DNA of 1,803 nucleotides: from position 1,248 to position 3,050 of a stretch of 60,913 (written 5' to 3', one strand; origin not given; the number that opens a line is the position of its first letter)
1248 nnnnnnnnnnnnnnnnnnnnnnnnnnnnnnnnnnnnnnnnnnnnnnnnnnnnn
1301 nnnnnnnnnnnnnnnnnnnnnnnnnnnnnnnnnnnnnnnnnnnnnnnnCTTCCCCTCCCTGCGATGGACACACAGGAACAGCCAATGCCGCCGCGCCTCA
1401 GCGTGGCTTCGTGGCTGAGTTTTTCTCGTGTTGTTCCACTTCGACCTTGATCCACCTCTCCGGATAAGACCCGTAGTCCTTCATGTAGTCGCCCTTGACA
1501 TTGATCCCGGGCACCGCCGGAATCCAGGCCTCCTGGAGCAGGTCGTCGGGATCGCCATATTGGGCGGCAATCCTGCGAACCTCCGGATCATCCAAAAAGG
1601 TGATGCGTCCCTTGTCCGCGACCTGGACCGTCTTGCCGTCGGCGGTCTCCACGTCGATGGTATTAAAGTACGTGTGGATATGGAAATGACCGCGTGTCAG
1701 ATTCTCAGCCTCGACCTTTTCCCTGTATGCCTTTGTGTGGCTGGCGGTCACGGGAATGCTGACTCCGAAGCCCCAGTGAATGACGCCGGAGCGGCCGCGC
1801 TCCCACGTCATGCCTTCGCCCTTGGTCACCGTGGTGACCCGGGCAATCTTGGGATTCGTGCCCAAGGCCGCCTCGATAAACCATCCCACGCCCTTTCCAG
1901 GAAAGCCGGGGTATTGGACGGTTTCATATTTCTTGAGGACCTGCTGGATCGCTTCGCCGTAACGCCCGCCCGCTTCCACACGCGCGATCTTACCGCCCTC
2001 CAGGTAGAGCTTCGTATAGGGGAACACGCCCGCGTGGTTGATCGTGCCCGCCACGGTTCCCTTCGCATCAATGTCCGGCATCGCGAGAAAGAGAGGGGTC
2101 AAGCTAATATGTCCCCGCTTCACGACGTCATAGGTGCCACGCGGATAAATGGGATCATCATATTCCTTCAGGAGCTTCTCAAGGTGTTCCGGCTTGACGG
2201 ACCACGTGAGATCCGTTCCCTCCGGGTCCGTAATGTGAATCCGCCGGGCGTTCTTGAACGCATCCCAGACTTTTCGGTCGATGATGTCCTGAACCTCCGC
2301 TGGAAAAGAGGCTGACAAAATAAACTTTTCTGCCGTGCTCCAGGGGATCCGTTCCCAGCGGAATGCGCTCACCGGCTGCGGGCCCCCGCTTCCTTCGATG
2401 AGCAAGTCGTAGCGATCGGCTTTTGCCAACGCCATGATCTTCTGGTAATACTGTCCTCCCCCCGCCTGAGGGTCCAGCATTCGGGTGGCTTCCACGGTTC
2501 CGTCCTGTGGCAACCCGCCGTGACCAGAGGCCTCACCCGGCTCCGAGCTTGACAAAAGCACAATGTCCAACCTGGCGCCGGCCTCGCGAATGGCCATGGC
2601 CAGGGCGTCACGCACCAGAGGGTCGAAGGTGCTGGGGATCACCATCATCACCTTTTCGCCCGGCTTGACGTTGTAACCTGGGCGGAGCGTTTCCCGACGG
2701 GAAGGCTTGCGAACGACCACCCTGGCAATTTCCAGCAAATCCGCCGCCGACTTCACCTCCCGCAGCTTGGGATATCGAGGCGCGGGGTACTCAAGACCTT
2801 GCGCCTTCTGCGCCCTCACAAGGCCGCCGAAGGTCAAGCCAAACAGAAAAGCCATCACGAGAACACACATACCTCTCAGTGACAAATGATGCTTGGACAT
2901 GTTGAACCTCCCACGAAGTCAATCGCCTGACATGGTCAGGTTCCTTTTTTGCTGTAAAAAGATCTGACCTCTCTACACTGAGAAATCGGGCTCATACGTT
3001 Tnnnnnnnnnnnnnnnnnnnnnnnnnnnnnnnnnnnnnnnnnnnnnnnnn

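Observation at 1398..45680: Four paralogues (five domain copies) of an uncharacterised exported protein family scattered through the island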

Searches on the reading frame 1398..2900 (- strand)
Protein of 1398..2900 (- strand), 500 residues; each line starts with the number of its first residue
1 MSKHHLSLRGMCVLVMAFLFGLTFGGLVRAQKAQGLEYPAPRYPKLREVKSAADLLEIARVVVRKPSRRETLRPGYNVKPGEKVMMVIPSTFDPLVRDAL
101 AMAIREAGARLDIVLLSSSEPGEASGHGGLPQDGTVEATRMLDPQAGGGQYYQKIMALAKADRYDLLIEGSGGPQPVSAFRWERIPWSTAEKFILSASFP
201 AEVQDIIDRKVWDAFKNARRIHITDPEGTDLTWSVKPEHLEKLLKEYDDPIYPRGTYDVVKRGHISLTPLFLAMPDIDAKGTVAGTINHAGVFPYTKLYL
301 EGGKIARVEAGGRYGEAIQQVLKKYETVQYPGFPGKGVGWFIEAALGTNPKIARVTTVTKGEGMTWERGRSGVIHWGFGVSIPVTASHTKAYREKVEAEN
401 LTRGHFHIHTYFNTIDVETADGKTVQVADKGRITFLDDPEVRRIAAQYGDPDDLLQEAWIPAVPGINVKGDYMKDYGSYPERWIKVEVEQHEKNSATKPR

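Call 7: search_protein_families(library=pfam, proteins=[window:1398-2900:-], max_evalue=1)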
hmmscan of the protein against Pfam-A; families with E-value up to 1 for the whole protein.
window:1398-2900:- (500 aa): 0 families

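Call 8: search_protein_families(library=ncbifam, proteins=[window:1398-2900:-], max_evalue=1)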
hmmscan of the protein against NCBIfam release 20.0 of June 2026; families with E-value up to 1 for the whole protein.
window:1398-2900:- (500 aa): 0 families

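Call 10: search_solved_structures(query=window:1398-2900:-, max_evalue=10)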
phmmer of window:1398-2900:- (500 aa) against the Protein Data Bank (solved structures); distinct sequences matched with E-value up to 10: 3.
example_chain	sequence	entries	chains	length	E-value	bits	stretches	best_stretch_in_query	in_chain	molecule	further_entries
1nze_A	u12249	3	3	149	0.82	11.6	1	186-251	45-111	Oxygen-evolving enhancer protein 3 | Oxygen-evolving enhancer protein 3, chloroplastic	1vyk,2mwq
4xgt_A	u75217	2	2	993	1.2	11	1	214-255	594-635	FRQ-interacting RNA helicase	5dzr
5e02_A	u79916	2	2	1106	1.4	10.8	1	214-255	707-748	FRQ-interacting RNA helicase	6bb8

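Call 11: find_homologous_proteins(query=window:1398-2900:-)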
Query window:1398-2900:- (500 aa): 372 proteins with E <= 0.001 among 8000 candidates; the best 120 are listed.
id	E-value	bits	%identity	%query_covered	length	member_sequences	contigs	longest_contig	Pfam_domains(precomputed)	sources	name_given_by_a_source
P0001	0.0e+0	1151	100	100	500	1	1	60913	-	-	-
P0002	3.2e-252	856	79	92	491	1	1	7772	-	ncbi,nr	ncbi:MAG: hypothetical protein HY652_00305 [Acidobacteria bacterium]|nr:hypothetical protein [Acidob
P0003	2.1e-245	833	74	97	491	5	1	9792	-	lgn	-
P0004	8.9e-239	812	71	99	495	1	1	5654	-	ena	-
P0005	1.7e-228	778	70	95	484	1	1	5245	-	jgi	-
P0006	2.4e-227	774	69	98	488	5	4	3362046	-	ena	-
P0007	3.3e-225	767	70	96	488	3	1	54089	-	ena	-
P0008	2.0e-212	725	63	96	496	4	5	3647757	-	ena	-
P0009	1.0e-210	719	67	96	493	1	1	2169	-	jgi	jgi:hypothetical protein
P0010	8.4e-210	716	67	94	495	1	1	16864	-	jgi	jgi:hypothetical protein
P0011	3.1e-202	691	63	96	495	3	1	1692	-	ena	-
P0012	6.2e-201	687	65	92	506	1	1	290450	PF26233.1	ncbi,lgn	-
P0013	3.5e-161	556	53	95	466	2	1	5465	PF26233.1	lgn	-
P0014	8.0e-155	535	72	64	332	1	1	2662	-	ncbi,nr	ncbi:hypothetical protein MYX82_13950, partial [Acidobacteria bacterium AH-259-D05]|nr:hypothetical 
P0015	3.3e-147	509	49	98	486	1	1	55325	PF26233.1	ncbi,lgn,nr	ncbi:MAG: hypothetical protein HY645_13880 [Acidobacteria bacterium]|nr:hypothetical protein [Acidob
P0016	2.8e-145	503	49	96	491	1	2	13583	PF26233.1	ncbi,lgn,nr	ncbi:MAG: hypothetical protein HY645_14600 [Acidobacteria bacterium]|nr:hypothetical protein [Acidob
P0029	4.4e-121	423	46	92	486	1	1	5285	PF26233.1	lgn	-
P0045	3.1e-116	407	42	97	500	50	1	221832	-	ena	-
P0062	3.4e-96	341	39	95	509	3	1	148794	-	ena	-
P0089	1.2e-80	290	37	96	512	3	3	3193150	-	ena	-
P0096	4.5e-80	288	36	91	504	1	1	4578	PF26233.1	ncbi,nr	ncbi:MAG: hypothetical protein HYX74_03040 [Acidobacteria bacterium]|nr:hypothetical protein [Acidob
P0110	7.7e-78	281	36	90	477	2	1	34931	-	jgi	jgi:hypothetical protein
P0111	2.6e-77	279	37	90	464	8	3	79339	-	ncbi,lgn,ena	-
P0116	3.0e-76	275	35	92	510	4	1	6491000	-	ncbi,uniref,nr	ncbi:hypothetical protein SAMN05444673_2110 [Bacillus sp. OV166]|uniref:hypothetical protein n=1 Tax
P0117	4.0e-76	275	37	90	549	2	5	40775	-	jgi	jgi:hypothetical protein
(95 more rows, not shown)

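Call 12: search_protein_families(library=pfam, proteins=[P0012, P0015, P0116, P0096], max_evalue=1)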
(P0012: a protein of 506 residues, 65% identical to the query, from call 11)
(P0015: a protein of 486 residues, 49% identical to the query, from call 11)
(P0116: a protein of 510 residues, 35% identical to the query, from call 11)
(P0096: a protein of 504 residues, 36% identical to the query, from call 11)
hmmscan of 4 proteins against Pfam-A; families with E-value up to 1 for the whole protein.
P0012 (506 aa): 0 families

P0015 (486 aa): 0 families

P0116 (510 aa): 0 families

P0096 (504 aa): 1 family
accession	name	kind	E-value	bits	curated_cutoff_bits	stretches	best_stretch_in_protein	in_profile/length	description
PF18555.7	MobL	-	0.32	10.4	28.5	1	388-434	141-183/383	MobL relaxases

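Call 14: search_solved_structures(query=A2, max_evalue=10, show_alignments=3)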
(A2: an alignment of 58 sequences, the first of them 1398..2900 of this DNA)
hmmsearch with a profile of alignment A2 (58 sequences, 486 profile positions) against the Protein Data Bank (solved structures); distinct sequences matched with E-value up to 10: 4.
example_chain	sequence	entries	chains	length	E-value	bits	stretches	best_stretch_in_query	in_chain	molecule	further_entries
9lp4_A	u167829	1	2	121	0.5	12.3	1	88-179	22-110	Zinc finger MYND domain-containing protein 11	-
9vc7_A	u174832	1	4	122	0.52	12.3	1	88-179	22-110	Zinc finger MYND domain-containing protein 11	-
8eas_A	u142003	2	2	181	0.54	12.2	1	91-207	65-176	Vacuolar ATPase assembly protein VMA22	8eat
5hda_A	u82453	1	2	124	0.54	12.2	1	88-179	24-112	Zinc finger MYND domain-containing protein 11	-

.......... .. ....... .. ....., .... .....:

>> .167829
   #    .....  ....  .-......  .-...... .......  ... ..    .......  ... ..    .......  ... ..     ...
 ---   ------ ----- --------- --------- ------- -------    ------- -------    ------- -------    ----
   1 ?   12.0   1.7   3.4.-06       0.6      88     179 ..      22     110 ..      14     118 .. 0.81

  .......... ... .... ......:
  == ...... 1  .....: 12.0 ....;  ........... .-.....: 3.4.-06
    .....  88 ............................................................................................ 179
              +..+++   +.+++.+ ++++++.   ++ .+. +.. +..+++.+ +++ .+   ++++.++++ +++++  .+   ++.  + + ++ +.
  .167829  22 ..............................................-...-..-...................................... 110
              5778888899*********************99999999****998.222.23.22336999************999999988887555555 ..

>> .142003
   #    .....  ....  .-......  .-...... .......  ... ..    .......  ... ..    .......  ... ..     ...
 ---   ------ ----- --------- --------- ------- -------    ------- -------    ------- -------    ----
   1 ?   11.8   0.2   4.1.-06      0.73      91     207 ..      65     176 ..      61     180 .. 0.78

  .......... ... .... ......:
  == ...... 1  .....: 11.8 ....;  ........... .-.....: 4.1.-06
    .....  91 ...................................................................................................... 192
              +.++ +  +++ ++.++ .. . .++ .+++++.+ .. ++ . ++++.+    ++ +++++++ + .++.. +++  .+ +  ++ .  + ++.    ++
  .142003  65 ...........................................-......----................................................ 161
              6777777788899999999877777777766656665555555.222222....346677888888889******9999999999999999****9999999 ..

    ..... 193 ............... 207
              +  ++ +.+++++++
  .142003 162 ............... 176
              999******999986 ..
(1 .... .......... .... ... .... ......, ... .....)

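Call 24: search_protein_families(library=pfam, alignment_id=A2, max_evalue=10)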
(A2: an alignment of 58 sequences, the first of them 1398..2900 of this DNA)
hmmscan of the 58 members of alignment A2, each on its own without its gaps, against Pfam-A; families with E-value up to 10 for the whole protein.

A. member 1, window:1398-2900:- (500 aa): 0 families

B. families by the number of members that match (of 58 scanned): 10 families
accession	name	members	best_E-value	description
PF13579.12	Glyco_trans_4_4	4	4e-05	Glycosyl transferase 4-like domain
PF13439.12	Glyco_transf_4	2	0.0006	Glycosyltransferase Family 4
PF17043.10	MAT1-1-2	1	0.015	Mating type protein 1-1-2 of unknown function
PF11170.13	DUF2957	1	0.067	Protein of unknown function (DUF2957)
PF24027.1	DUF7338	1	0.087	Family of unknown function (DUF7338)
PF02256.22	Fe_hyd_SSU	1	0.15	Iron hydrogenase small subunit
PF18555.7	MobL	1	0.32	MobL relaxases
PF10281.14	Ish1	1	0.54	Putative nuclear envelope organisation protein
PF12390.13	Se-cys_synth_N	1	0.59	Selenocysteine synthase N terminal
PF02526.19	GBP_repeat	1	0.71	Glycophorin-binding protein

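Call 25: predict_structure(alignment_id=A2)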
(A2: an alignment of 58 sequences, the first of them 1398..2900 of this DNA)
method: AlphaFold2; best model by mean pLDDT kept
length: 500 residues; sequences in the alignment: 58
mean_pLDDT: 92.7   pTM: 0.89
mean pLDDT of the five models: 92.7, 92.2, 91.6, 91.5, 91.2
residues with pLDDT >= 90: 411; 70-90: 59; 50-70: 28; < 50: 2
segments of 3 or more residues with pLDDT < 50: none
pLDDT, mean of each block of 10 residues (from residue 1): 64 82 63 73 94 98 95 95 97 97 99 86 67 96 83 93 97 87 95 97 98 98 98 98 90 84 96 98 98 98 98 98 98 98 98 95 94 98 90 96 97 98 98 98 98 98 97 98 96 81
secondary structure, 60 per line:
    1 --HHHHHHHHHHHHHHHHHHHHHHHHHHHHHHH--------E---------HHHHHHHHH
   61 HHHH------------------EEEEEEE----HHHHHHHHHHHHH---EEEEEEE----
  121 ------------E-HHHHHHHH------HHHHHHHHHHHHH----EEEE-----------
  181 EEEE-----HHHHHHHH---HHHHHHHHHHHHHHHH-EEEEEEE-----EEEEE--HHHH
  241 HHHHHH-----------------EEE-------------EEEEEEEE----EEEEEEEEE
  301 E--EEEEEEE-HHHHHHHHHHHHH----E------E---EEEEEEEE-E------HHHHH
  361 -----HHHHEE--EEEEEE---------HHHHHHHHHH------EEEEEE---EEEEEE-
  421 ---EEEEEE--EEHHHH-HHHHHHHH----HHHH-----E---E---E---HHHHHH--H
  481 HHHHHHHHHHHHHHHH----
elements in order: H3-33 H52-64 E83-89 H94-106 E110-116 H135-142 H149-161 E166-169 E181-184 H190-197 H201-216 E218-224 E230-234 H237-246 E264-266 E280-287 E292-301 E304-310 H312-324 E340-347 H356-360 H366-369 E374-379 H389-398 E405-410 E414-419 E424-429 H434-437 H439-446 H451-454 H472-477 H480-496

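Call 27: fold_search(model_id=the predicted structure, library=pdb)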
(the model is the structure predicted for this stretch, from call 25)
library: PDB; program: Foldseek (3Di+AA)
matches with E <= 10: 1419; with E <= 0.001: 11
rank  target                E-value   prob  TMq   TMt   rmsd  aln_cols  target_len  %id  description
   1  4icq_A                1.2e-15  1.00  0.41  0.48   9.1       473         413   14  Structural basis for substrate recognition and reaction mechanism of bacterial aminopeptidase peps (released 2013-10-23)
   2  4ics_A                2.7e-15  1.00  0.40  0.47   9.3       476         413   13  Crystal structure of PepS from Streptococcus pneumoniae in complex with a substrate (released 2013-10-23)
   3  4icr_A                4.9e-15  1.00  0.42  0.50   9.4       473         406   12  Structural basis for substrate recognition and reaction mechanism of bacterial aminopeptidase peps (released 2013-10-23)
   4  7cup_E                1.0e-13  1.00  0.41  0.55   8.6       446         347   14  Structure of 2,5-dihydroxypridine Dioxygenase from Pseudomonas putida KT2440 (released 2020-12-16)
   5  7cn3_A                2.2e-13  1.00  0.40  0.54   9.1       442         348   15  2,5-dihydroxypridine Dioxygenase in complex with 2,5-dihydroxypridine and product N-formylmaleamic acid (released 2020-12-16)
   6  7cn3_C                3.2e-13  1.00  0.39  0.52   9.0       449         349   15  2,5-dihydroxypridine Dioxygenase in complex with 2,5-dihydroxypridine and product N-formylmaleamic acid (released 2020-12-16)
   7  1zjc                  4.4e-13  1.00  0.36  0.43  10.2       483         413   14  Aminopeptidase S from S. aureus (released 2005-06-07)
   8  2ayi_A                4.6e-13  1.00  0.40  0.48   9.5       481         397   14  Wild-type AmpT from Thermus thermophilus (released 2005-11-08)
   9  6zsu_B                1.7e-05  1.00  0.32  0.47  12.3       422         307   10  Structure of crocagin biosynthetic protein CgnE (released 2022-07-20)
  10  6zsu_A                2.2e-05  1.00  0.34  0.51  10.6       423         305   10  Structure of crocagin biosynthetic protein CgnE (released 2022-07-20)
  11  6zsv_A                5.9e-05  1.00  0.31  0.46  11.0       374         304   11  Structure of crocagin biosynthetic protein CgnB (released 2022-07-20)
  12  5xp8_A                2.4e-03  0.75  0.14  0.11  12.6       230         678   11  Crystal structure of T. thermophilus Argonaute protein complexed with a bulge 4A5 on the guide strand (released 2018-04-18)
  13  3dlb_A                2.8e-03  0.23  0.14  0.11  16.8       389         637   11  Crystal structure of the guide-strand-containing Argonaute protein silencing complex (released 2008-09-02)
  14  2o0r_B                4.9e-03  0.69  0.10  0.13  13.2       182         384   16  The three-dimensional structure of N-Succinyldiaminopimelate aminotransferase from Mycobacterium tuberculosis (released 2007-02-27)
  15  9knp_A                1.1e-02  0.97  0.14  0.18   7.4       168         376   12  X-ray structure of Pyrococcus horikoshii OT3 alcohol dehydrogenase (released 2025-11-05)
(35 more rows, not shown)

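Call 47: find_encoding_contigs(protein=P0006, flank=10000, max_places=3)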
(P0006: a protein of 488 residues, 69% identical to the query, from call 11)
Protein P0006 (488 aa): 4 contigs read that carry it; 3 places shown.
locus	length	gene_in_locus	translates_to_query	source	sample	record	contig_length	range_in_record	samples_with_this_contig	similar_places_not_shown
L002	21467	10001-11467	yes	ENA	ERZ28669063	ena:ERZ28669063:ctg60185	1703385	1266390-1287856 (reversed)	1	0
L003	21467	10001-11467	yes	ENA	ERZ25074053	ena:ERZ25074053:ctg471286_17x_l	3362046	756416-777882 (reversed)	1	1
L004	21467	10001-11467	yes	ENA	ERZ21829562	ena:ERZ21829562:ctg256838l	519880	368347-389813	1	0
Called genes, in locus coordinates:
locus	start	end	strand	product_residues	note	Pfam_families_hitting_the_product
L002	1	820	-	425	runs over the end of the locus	PF02515:CoA_transf_3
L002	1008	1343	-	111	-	-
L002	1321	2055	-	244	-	PF02515:CoA_transf_3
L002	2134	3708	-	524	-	PF20695:UbiD_N, PF01977:UbiD, PF20696:UbiD_C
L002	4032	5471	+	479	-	PF20695:UbiD_N, PF01977:UbiD, PF20696:UbiD_C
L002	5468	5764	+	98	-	PF09662:Phenyl_P_gamma (weak)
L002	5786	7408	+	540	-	PF00501:AMP-binding, PF13193:AMP-binding_C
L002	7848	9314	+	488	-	-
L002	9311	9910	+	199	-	-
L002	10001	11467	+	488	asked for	-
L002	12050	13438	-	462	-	PF05448:AXE1 (weak), PF02129:Peptidase_S15, PF08530:PepX_C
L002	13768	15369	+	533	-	PF00501:AMP-binding, PF13193:AMP-binding_C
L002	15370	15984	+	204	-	PF00440:TetR_N, PF17932:TetR_C_24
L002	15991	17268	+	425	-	PF13534:Fer4_17 (faint), PF13183:Fer4_8 (weak), PF02754:CCG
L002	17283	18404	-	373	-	PF05138:PaaA_PaaC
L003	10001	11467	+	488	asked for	-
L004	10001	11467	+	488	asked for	-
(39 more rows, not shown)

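Call 52: search_protein_representatives(alignment_id=A2)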
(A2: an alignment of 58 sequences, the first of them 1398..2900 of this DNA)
Query: 58 sequences, 486 profile positions. Proteins with E-value up to 0.001 (for the whole library): 965; up to 1e-10: 518; up to 1e-30: 196. The best 150 are listed.
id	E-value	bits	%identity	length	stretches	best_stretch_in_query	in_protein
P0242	9.6e-182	621.6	-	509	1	6-484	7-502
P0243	1.1e-174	598.3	-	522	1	26-484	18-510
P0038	2.8e-174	596.9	-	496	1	19-484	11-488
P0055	1.6e-168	577.9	-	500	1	9-482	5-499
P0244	4.9e-166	569.8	-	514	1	10-484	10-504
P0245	3.6e-158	543.8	-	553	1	29-481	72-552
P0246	5.1e-153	526.8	-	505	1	12-483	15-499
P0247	1.2e-145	502.6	-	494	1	33-480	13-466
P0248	2.2e-145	501.6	-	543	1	31-480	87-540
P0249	3.0e-143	494.6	-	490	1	26-482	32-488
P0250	3.2e-143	494.5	-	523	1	31-482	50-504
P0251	7.5e-142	490.0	-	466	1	47-479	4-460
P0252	1.1e-139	482.8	-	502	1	12-476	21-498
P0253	2.5e-139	481.7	-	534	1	13-475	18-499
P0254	3.9e-136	471.1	-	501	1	26-481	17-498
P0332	4.6e-74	266.4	-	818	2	36-457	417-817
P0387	2.3e-44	168.5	-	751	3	77-312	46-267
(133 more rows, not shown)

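Call 57: find_encoding_contigs(protein=P0116, flank=8000, max_places=1)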
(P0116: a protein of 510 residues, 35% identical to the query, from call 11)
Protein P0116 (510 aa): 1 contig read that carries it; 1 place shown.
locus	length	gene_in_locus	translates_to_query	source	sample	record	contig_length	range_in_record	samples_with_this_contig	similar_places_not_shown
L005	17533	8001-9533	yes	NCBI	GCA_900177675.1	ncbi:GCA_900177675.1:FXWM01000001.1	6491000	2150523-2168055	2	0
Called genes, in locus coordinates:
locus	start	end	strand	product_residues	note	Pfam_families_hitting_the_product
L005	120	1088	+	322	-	PF02311:AraC_binding, PF07883:Cupin_2, PF12833:HTH_18, PF00165:HTH_AraC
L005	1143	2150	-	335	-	PF01032:FecCD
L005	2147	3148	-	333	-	PF01032:FecCD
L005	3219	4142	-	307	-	PF01497:Peripla_BP_2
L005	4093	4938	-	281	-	PF09818:ABC_ATPase (faint), PF02463:SMC_N (faint), PF13175:AAA_15 (weak), PF13476:AAA_23 (weak), PF00005:ABC_tran, PF07728:AAA_5 (faint), PF13304:AAA_21 (faint)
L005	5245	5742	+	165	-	-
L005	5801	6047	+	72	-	-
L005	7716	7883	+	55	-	-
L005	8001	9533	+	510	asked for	-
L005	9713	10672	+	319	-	PF02126:PTE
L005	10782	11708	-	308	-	PF00126:HTH_1, PF03466:LysR_substrate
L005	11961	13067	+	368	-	PF01494:FAD_binding_3, PF04820:Trp_halogenase (faint), PF07992:Pyr_redox_2 (faint), PF13450:NAD_binding_8 (weak)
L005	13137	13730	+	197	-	-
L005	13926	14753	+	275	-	PF00005:ABC_tran, PF13304:AAA_21 (faint)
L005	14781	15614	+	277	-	PF00528:BPD_transp_1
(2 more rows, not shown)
